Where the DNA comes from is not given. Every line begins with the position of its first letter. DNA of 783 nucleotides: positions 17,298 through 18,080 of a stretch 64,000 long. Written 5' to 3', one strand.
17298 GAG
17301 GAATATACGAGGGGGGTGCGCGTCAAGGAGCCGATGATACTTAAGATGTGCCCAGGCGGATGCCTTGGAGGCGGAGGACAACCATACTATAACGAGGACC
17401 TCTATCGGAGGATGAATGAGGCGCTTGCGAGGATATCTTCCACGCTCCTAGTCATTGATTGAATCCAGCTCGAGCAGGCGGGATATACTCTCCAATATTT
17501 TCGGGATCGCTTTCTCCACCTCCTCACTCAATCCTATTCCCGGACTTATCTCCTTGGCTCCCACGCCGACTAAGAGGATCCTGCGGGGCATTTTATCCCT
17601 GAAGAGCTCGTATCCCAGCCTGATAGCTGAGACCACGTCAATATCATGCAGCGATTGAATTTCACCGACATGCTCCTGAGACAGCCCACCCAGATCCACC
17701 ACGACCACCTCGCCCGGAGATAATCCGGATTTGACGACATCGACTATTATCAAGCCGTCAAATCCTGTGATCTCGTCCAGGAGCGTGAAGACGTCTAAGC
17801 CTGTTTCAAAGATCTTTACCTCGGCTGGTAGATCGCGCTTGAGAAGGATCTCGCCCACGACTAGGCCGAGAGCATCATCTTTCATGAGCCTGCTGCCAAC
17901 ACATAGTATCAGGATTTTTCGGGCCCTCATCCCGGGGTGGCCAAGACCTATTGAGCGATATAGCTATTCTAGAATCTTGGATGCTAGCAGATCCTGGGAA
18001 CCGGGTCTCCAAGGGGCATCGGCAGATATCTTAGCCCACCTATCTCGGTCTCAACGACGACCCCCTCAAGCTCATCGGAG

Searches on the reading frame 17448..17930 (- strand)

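Call 3: search_protein_families(library=pfam, proteins=[window:17448-17930:-], max_evalue=0.01)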
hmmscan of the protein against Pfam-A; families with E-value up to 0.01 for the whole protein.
window:17448-17930:- (160 aa): 2 families
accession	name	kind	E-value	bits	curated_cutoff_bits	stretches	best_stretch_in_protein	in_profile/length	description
PF01750.23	HycI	-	2.2e-18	66.8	23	1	31-149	9-127/130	Hydrogenase maturation protease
PF06866.16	DUF1256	-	0.0051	16.7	27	0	4-41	26-62/164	Protein of unknown function (DUF1256)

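Call 4: search_protein_families(library=ncbifam, proteins=[window:17448-17930:-], max_evalue=0.01)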
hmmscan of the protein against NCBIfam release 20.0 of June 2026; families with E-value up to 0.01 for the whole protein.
window:17448-17930:- (160 aa): 7 families
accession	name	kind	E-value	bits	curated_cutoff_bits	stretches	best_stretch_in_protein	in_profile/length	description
TIGR00072.1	hydrog_prot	superfamily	1.4e-29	102.9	47.45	1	7-152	1-144/145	hydrogenase maturation protease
NF007777.0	PRK10466.1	equivalog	1.4e-18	67.2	190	1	5-155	2-151/164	HyaD/HybD family hydrogenase maturation endopeptidase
NF045519.1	NiFeSe_H2_mat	exception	1e-17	64.4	190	1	5-149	2-143/152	NiFeSe hydrogenase maturation protease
TIGR00140.1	hupD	subfamily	1.3e-16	60.9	151.8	1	6-153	1-147/151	HyaD/HybD family hydrogenase maturation endopeptidase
TIGR00130.1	frhD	equivalog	7.8e-16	58.5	134.95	1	4-153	3-151/153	coenzyme F420-reducing hydrogenase, FrhD protein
TIGR00142.1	hycI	equivalog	4.4e-08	33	119.1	1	7-153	2-142/146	hydrogenase maturation peptidase HycI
NF007616.0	PRK10264.1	equivalog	4e-07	29.9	261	1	1-128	1-127/195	hydrogenase 1 maturation protease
